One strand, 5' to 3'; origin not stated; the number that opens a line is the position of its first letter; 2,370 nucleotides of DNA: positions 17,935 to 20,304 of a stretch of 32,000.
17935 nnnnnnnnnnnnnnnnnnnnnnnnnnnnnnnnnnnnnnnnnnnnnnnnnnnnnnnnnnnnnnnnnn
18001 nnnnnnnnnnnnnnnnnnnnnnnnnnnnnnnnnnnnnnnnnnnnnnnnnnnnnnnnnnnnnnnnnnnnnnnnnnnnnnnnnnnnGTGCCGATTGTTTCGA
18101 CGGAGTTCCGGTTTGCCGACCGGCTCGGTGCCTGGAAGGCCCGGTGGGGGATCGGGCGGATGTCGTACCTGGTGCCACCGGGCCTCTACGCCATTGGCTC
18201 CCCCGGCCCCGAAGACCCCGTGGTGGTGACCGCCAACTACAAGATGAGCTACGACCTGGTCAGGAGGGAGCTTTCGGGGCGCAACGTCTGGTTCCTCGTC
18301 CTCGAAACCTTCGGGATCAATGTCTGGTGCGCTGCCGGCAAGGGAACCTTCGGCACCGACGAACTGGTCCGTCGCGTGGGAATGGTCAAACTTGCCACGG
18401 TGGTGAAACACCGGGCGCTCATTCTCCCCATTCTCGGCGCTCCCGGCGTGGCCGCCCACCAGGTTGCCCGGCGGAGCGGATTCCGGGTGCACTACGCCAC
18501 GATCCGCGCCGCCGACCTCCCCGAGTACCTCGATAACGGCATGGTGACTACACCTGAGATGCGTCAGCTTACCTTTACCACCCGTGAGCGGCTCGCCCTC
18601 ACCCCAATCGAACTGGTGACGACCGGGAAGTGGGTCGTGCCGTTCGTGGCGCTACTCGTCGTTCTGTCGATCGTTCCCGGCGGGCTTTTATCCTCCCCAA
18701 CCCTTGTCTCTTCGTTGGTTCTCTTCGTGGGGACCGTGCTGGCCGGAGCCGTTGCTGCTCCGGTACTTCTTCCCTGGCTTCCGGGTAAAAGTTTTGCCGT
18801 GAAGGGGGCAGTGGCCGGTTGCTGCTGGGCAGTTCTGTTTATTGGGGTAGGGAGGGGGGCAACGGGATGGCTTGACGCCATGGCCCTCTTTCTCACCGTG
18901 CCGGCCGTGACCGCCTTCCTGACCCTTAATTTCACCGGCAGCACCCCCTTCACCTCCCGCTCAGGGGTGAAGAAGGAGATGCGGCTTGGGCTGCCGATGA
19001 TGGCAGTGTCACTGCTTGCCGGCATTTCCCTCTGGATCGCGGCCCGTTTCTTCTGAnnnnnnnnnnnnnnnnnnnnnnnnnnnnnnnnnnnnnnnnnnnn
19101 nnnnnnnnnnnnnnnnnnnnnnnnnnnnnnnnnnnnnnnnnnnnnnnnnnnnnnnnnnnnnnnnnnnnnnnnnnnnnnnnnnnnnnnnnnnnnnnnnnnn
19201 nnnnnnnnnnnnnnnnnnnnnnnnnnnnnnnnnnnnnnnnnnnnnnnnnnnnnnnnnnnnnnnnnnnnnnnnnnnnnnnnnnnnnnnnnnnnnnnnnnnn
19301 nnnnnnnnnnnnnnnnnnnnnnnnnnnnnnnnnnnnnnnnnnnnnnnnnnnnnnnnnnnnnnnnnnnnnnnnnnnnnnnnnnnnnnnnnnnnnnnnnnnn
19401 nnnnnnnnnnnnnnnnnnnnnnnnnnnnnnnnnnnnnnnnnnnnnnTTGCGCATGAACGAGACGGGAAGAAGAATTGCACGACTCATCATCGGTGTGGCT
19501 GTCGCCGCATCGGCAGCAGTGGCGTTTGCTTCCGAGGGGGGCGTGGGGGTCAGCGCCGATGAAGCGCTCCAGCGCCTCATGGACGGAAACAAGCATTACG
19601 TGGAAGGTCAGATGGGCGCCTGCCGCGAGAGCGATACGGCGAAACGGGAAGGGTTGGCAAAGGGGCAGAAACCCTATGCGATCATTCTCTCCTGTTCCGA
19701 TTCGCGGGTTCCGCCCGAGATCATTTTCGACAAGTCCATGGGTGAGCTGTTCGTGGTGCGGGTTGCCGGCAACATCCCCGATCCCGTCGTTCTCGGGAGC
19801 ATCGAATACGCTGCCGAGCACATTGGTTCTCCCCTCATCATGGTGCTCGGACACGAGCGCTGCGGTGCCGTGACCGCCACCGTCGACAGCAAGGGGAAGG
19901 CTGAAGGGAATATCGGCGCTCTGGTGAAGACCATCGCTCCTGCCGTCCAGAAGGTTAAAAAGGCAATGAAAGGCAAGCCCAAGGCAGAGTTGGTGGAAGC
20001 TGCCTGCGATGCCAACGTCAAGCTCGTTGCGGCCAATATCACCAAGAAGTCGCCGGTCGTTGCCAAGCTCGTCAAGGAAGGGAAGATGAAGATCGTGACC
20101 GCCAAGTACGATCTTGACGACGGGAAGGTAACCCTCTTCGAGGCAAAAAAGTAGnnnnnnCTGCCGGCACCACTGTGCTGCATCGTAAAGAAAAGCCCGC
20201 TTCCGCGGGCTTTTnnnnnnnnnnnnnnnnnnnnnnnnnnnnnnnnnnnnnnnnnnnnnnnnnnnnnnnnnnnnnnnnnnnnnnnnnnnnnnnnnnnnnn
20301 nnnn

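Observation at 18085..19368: hgcA-hgcB mercury methylation gene pair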

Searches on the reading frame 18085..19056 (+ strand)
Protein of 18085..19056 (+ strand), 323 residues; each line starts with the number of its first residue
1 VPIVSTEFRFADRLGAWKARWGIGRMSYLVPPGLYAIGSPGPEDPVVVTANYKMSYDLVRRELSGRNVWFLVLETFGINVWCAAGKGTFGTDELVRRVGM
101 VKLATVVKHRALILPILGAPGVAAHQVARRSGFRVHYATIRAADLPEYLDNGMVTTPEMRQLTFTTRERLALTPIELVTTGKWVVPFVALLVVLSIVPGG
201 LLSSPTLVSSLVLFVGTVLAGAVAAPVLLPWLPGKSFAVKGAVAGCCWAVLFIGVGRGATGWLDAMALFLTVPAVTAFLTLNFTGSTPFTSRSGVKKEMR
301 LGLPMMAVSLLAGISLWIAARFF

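Call 3: search_protein_families(library=ncbifam, proteins=[window:18085-19056:+], max_evalue=0.01)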
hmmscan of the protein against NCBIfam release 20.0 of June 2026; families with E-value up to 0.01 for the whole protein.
window:18085-19056:+ (323 aa): 3 families
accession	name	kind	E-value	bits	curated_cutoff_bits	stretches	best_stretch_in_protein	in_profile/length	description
NF040863.1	HgcA_corrinoid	equivalog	1.2e-139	465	275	1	1-322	1-324/325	mercury methylation corrinoid protein HgcA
NF043039.1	HgcAB_like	equivalog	1.2e-51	176.4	285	1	29-292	15-281/350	HgcAB-like fusion protein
NF003195.0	PRK04165.1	equivalog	2.3e-15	56.4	306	1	30-151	324-445/450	acetyl-CoA decarbonylase/synthase complex subunit gamma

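Call 4: search_protein_families(library=pfam, proteins=[window:18085-19056:+], max_evalue=0.01)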
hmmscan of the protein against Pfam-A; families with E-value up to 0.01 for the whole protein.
window:18085-19056:+ (323 aa): 1 family
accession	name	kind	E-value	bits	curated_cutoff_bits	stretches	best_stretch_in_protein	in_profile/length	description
PF03599.22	CdhD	-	8.1e-10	38.4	24.8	1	30-119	268-359/387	CO dehydrogenase/acetyl-CoA synthase delta subunit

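Call 6: find_homologous_proteins(query=window:18085-19056:+, max_evalue=1e-10)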
Query window:18085-19056:+ (323 aa): 7998 proteins with E <= 1e-10 among 8000 candidates; the best 120 are listed.
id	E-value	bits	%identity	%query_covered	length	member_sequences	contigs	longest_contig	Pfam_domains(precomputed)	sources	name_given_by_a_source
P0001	1.5e-189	647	100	92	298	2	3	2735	PF03599.23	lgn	-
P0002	7.8e-169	579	91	92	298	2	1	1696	PF03599.23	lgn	-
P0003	1.0e-165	569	82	100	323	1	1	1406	PF03599.23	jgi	jgi:acetyl-CoA decarbonylase/synthase complex subunit gamma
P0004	2.5e-164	564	87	92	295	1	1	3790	PF03599.23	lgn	-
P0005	1.1e-160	552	80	100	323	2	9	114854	PF03599.23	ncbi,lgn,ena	-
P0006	2.5e-157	541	79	100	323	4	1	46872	PF03599.23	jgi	-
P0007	5.8e-156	537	76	100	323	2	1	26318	PF03599.23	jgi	-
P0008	1.0e-154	533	78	99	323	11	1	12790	PF03599.23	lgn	-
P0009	2.7e-148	511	80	92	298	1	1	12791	PF03599.23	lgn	-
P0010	3.3e-148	511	74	100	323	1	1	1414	PF03599.23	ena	-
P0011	2.6e-141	489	78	92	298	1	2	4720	PF03599.23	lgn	-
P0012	1.6e-139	483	76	92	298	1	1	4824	PF03599.23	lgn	-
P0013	7.7e-139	480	76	92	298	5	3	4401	PF03599.23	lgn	-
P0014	1.0e-138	480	76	92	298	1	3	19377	PF03599.23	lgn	-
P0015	4.5e-138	478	77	92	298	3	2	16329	PF03599.23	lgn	-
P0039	3.3e-122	426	62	100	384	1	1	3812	PF03599.23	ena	-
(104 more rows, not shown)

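Call 8: search_solved_structures(query=window:18085-19056:+, max_evalue=0.01, show_alignments=2)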
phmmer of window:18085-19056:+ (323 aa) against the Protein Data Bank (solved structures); distinct sequences matched with E-value up to 0.01: 4.
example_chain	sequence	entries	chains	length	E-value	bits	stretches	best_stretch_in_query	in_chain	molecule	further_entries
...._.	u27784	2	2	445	2e-07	33.7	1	29-135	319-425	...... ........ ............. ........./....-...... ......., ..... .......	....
4c1n_A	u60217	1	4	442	2e-07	33.7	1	29-135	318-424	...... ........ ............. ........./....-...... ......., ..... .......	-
4djd_C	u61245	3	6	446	0.00076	21.9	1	31-133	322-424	Corrinoid/iron-sulfur protein large subunit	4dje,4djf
9fzy_F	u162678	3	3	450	0.0043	19.5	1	30-115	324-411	Corrinoid iron-sulfur protein large subunit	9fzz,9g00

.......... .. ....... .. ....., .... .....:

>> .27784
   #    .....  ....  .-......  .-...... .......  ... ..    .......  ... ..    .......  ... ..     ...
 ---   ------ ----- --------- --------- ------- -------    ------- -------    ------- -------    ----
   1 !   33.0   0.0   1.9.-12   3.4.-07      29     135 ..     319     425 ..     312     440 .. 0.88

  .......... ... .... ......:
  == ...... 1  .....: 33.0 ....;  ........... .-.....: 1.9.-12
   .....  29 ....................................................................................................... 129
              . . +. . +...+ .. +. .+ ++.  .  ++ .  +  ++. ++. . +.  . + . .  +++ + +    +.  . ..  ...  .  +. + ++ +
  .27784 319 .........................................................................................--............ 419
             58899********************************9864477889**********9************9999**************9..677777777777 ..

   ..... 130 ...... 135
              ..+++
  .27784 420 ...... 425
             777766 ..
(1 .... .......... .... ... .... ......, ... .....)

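Call 11: find_related_loci(query=window:18085-19056:+, collection=genome_contigs, flank=6000)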
Query window:18085-19056:+ (323 aa) in genome_contigs; peptide patterns used: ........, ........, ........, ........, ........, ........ (x = any residue, [..] = any of these).
293 stretches matched a pattern; 209 encode a relative of the query (tblastn E <= 1e-3); the best 80 are kept; 80 distinct loci.
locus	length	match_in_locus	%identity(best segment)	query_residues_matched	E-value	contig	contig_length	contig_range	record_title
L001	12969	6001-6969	90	1-323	0e+0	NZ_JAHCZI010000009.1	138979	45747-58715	Geobacter hydrogenophilus strain DSM 13691 NODE_9_length_138979_cov_232.021576, whole genome shotgun sequence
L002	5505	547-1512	79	1-322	3e-165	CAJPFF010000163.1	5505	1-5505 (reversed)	Geobacteraceae bacterium isolate GEOBC genome assembly, contig: CONTIG_163, whole genome shotgun sequence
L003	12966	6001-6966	76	1-322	8e-155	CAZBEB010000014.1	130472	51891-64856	MAG TPA_asm: uncultured Geobacter sp. isolate binchicken_co269_196 genome assembly, contig: NODE_140_length_130472_cov_7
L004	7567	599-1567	70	1-323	2e-142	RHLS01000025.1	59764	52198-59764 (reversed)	MAG: Desulfuromonadales bacterium isolate GT-UBC1 NODE_44_length_59764_cov_50.6119_ID_405888, whole genome shotgun seque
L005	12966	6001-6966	67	2-323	5e-136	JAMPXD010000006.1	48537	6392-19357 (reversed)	MAG: Geobacteraceae bacterium isolate R2F_R2FSRR_metabat.21 R2F_C349, whole genome shotgun sequence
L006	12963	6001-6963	62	1-323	2e-127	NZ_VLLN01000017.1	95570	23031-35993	Geobacter argillaceus strain ATCC BAA-1139 Ga0052872_scaffold00017.17, whole genome shotgun sequence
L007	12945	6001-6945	64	1-322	1e-126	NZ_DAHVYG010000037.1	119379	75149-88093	MAG: Geobacter sp. isolate clean785 k141_1550501, whole genome shotgun sequence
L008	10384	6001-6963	62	1-323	2e-126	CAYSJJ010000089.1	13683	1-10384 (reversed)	MAG TPA_asm: uncultured Geobacter sp. isolate binchicken_co158_41 genome assembly, contig: NODE_3911_length_13683_cov_6.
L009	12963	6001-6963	63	1-323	4e-126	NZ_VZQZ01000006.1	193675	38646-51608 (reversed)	Oryzomonas japonica strain Red96 contig6, whole genome shotgun sequence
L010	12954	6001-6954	63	4-323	9e-124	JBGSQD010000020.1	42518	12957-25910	MAG: Geobacterales bacterium isolate JTS-AC321 k141_3605461, whole genome shotgun sequence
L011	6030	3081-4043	60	1-323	2e-123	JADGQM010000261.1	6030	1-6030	MAG: Syntrophobacteraceae bacterium isolate Chersky.40_12 contig-100_5548, whole genome shotgun sequence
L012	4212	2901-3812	66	1-306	1e-124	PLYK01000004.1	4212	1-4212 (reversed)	MAG: Geobacter sp. isolate palsa_1151 73.20120700_P3D.282_contig_357611, whole genome shotgun sequence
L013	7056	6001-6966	62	1-323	1e-122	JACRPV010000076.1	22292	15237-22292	MAG: Geobacter sp. isolate NC_groundwater_1996_Pr3_S-0.65um_59_2 SR2-18-Sp65_coassembly_scaffold_27727, whole genome sho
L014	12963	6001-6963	62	1-323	1e-122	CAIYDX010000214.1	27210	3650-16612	MAG: uncultured Geobacteraceae bacterium isolate AlinenLipids_bin-4284 genome assembly, contig: bin-4284:214/419, whole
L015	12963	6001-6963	60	1-323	3e-122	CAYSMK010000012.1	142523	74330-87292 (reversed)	MAG TPA_asm: uncultured Geobacter sp. isolate binchicken_co269_58 genome assembly, contig: NODE_118_length_142523_cov_22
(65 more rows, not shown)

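Call 15: find_encoding_contigs(protein=P0001, flank=3000, max_places=6)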
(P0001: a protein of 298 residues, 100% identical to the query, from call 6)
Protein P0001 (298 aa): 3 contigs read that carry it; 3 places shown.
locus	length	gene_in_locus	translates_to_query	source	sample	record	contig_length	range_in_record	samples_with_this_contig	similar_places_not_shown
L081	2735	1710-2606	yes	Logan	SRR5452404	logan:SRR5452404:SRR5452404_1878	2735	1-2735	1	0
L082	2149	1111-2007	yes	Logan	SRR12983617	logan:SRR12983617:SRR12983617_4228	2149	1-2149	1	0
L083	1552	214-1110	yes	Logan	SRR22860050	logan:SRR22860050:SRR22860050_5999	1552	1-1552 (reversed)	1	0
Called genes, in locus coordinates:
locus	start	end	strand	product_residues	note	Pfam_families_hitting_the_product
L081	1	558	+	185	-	?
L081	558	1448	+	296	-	PF05673:DUF815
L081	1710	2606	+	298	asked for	PF03599:CdhD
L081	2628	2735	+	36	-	?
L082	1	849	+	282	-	?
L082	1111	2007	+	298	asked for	PF03599:CdhD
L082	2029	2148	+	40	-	?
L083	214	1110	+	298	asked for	PF03599:CdhD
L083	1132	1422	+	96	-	PF12797:Fer4_2 (weak), PF13237:Fer4_10, PF14697:Fer4_21, PF00037:Fer4, PF12837:Fer4_6, PF12838:Fer4_7, PF13187:Fer4_9, PF00037:Fer4 (weak), +5 more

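Call 51: predict_structure(alignment_id=A3)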
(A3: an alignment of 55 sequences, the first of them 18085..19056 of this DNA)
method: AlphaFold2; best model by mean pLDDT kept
length: 323 residues; sequences in the alignment: 55
mean_pLDDT: 78.8   pTM: 0.61
mean pLDDT of the five models: 78.8, 77.0, 76.8, 74.9, 71.0
residues with pLDDT >= 90: 97; 70-90: 147; 50-70: 52; < 50: 27
segments of 3 or more residues with pLDDT < 50: 23-26, 76-88, 118-120, 286-292
pLDDT, mean of each block of 10 residues (from residue 1): 85 69 54 92 90 75 92 60 42 87 94 68 81 82 85 78 61 67 80 72 80 92 84 84 96 83 92 93 55 66 91 90 83
secondary structure, 60 per line:
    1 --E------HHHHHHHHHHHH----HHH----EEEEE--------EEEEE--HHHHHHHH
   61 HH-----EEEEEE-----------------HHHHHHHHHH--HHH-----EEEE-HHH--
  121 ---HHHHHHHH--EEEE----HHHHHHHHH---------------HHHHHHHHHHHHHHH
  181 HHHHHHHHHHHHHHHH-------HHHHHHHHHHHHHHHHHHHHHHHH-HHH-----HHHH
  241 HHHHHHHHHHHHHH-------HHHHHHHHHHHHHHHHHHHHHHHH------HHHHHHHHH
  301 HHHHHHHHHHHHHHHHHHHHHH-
elements in order: H10-21 E33-37 E46-50 H53-62 E68-73 H91-100 E111-114 H124-131 E134-137 H142-150 H166-196 H204-227 H237-254 H262-285 H292-322

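Call 54: fold_search(model_id=the predicted structure, library=pdb)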
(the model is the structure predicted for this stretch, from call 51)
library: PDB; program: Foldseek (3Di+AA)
matches with E <= 10: 358; with E <= 0.001: 6
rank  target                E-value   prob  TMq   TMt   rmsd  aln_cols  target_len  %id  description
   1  9a0b_A                2.5e-20  1.00  0.61  0.60   6.8       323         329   45  Structure determination of the HgcAB complex using metagenome sequence data, coevolution analysis, and ab initio struc (released 2020-06-12)
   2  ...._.                5.3e-06  1.00  0.31  0.26   3.6       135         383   19  Corrinoid Iron-Sulfur Protein (released 2006-09-26)
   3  4c1n_G                7.3e-06  1.00  0.31  0.23   3.3       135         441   19  Corrinoid protein reactivation complex with activator (released 2014-08-13)
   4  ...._A                7.3e-06  1.00  0.35  0.26   4.9       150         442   23  complete structure of the corrinoid,iron-sulfur protein including the N-terminal domain with a 4Fe-4S cluster (released 2011-06-08)
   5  4djd_C                6.8e-05  1.00  0.34  0.25   2.4       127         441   23  Crystal structure of folate-free corrinoid iron-sulfur protein (CFeSP) in complex with its methyltransferase (MeTr) (released 2012-03-14)
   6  9fzy_F                1.8e-04  1.00  0.32  0.23   3.1       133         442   20  Structure of carbon monoxide dehydrogenase/acetyl-CoA synthase (CODH/ACS) in complex with corrinoid iron-sulfur protei (released 2025-02-05)
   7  3lcr_A                5.5e-02  0.54  0.16  0.18   9.7       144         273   18  Thioesterase from Tautomycetin Biosynthhetic Pathway (released 2010-08-18)
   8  7aih_Ak               1.9e-01  0.41  0.21  0.22  11.6       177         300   15  The Large subunit of the Kinetoplastid mitochondrial ribosome (released 2021-04-28)
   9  1oi7                  1.9e-01  0.33  0.19  0.22  11.7       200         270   12  The Crystal Structure of Succinyl-CoA synthetase alpha subunit from Thermus Thermophilus (released 2003-07-04)
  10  9j5c                  5.8e-01  0.14  0.19  0.20  11.3       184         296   10  ESTS1 phthalate ester degrading esterase from Sulfobacillus acidophilus in complex with diethylhexyl phthalate (released 2024-12-25)
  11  3our_E                6.1e-01  0.15  0.18  0.15  13.9       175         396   14  Crystal structure of complex between EIIA and a novel pyruvate decarboxylase (released 2011-06-01)
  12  8ze9                  6.1e-01  0.12  0.18  0.20  12.6       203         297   10  ESTS1 phthalate ester degrading esterase from Sulfobacillus acidophilus S154A mutant in complex with diethylhexyl phthal (released 2024-12-25)
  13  4fbe_A                6.4e-01  0.44  0.17  0.18   5.7       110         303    8  Crystal structure of the C136A/C164A variant of mitochondrial isoform of glutaminyl cyclase from Drosophila melanogast (released 2012-08-29)
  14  5cdq_U                6.4e-01  0.33  0.17  0.26   7.1        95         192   15  2.95A structure of Moxifloxacin with S.aureus DNA gyrase and DNA (released 2015-12-16)
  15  5cdq_S                6.4e-01  0.28  0.17  0.26   6.6        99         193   15  2.95A structure of Moxifloxacin with S.aureus DNA gyrase and DNA (released 2015-12-16)
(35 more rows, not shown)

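Call 58: predict_structure(alignment_id=A4)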
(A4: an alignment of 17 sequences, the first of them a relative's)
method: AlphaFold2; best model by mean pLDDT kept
length: 384 residues; sequences in the alignment: 17
mean_pLDDT: 62.2   pTM: 0.56
mean pLDDT of the five models: 62.2, 57.2, 48.4, 45.2, 44.4
residues with pLDDT >= 90: 8; 70-90: 127; 50-70: 160; < 50: 89
segments of 3 or more residues with pLDDT < 50: 1-7, 14-42, 79-90, 139-151, 181-183, 290-294, 340-357
pLDDT, mean of each block of 10 residues (from residue 1): 43 46 33 32 67 86 85 58 41 78 87 70 80 72 35 66 84 71 58 76 66 70 54 53 63 81 77 72 54 52 65 66 64 54 38 42 59 66 63
secondary structure, 60 per line:
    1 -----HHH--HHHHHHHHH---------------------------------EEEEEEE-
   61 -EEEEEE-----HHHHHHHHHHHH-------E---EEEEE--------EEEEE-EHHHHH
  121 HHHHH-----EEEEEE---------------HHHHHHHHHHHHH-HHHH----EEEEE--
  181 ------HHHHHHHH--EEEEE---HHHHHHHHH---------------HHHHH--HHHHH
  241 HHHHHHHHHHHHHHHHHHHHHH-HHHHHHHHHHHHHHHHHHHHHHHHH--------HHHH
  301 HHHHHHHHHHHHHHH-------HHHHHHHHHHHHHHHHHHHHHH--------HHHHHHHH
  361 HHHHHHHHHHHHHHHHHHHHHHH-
elements in order: H11-19 E53-59 E62-67 H73-84 E96-100 E109-113 H116-125 E131-136 H152-164 H166-169 E174-178 H187-194 E197-201 H205-213 H229-233 H236-262 H264-288 H297-315 H323-344 H353-383

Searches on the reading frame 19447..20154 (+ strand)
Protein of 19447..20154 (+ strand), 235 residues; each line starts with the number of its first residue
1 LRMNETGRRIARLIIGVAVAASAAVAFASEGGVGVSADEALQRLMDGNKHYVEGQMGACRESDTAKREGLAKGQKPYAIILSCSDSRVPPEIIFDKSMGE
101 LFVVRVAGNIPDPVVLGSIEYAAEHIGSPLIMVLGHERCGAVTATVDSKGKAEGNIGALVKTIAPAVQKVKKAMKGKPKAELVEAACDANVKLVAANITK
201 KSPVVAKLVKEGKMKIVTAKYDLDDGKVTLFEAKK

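Call 3: search_protein_families(library=ncbifam, proteins=[window:19447-20154:+], max_evalue=0.01)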
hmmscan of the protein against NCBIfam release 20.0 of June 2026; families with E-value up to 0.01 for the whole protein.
window:19447-20154:+ (235 aa): 2 families
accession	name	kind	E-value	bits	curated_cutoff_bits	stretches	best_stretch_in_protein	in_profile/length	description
NF011765.0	PRK15219.1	subfamily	3.6e-47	160.9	221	1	16-231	31-244/245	carbonic anhydrase family protein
NF007756.0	PRK10437.1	equivalog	3.6e-14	52.8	251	1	60-228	19-188/220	carbonate dehydratase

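Call 4: search_protein_families(library=pfam, proteins=[window:19447-20154:+], max_evalue=0.01)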
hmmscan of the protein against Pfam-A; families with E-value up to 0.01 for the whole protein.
window:19447-20154:+ (235 aa): 1 family
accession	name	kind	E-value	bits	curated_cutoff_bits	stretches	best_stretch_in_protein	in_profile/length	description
PF00484.24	Pro_CA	-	1.3e-44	152.7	25.7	1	78-228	1-156/156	Carbonic anhydrase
